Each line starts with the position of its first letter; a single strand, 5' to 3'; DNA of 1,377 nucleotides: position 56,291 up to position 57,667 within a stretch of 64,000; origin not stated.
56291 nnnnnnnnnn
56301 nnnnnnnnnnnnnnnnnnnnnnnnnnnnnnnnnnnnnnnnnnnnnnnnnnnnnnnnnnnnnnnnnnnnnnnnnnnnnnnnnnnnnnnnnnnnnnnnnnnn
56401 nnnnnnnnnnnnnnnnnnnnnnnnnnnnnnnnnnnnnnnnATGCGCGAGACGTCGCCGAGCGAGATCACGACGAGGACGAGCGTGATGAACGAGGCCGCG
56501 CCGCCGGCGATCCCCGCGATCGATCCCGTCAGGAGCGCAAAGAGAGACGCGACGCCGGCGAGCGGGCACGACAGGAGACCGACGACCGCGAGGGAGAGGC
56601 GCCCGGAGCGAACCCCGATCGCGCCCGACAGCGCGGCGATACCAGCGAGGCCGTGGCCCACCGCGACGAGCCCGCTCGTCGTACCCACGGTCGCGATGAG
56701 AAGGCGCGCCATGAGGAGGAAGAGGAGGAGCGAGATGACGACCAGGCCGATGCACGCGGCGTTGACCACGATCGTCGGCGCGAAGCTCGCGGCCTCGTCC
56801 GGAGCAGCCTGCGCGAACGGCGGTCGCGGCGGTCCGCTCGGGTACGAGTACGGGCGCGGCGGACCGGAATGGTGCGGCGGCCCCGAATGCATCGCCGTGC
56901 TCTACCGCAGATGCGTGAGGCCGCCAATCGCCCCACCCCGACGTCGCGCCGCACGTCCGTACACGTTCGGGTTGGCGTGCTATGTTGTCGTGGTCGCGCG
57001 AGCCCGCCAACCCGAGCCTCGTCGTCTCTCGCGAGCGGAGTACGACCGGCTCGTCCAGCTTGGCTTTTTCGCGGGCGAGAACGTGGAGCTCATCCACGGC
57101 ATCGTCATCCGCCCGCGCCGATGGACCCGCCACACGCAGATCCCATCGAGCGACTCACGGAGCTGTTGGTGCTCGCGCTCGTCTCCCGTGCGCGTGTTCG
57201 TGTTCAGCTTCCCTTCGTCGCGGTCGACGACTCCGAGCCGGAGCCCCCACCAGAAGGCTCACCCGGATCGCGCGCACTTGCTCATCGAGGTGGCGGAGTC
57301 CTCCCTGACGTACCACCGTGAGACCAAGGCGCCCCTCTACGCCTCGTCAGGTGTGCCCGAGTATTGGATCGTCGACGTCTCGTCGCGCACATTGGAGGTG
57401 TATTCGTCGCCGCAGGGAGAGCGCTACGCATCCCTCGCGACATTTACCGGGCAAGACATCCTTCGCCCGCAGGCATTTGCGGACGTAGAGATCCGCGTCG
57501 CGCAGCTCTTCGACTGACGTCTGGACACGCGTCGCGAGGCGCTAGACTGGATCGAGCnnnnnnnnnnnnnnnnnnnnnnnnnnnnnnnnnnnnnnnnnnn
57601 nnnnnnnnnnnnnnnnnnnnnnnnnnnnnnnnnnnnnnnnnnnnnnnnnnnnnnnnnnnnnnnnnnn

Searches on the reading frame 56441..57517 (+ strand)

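Call 27: search_protein_families(library=pfam, proteins=[window:56441-57517:+], max_evalue=0.001)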
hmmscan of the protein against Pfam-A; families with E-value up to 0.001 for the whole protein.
window:56441-57517:+ (358 aa): 1 family
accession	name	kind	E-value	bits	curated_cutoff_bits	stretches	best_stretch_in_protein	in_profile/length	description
PF05685.18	Uma2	-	2e-17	63.6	27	1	270-353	88-171/172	Putative restriction endonuclease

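Call 59: search_protein_families(library=padloc, proteins=[window:56441-57517:+], max_evalue=0.001)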
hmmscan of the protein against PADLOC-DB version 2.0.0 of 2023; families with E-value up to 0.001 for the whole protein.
window:56441-57517:+ (358 aa): 4 families
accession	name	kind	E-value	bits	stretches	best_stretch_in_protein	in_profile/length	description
PDLC04832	PDC-S03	-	9.1e-14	49.6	1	279-357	107-186/188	-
PDLC04833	PDC-S03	-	4.2e-10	37.5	1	279-357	126-203/207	-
PDLC04834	PDC-S03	-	2e-07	28.9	1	279-357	105-182/184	-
PDLC04835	PDC-S03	-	6.9e-05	20.5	1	276-315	109-148/207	-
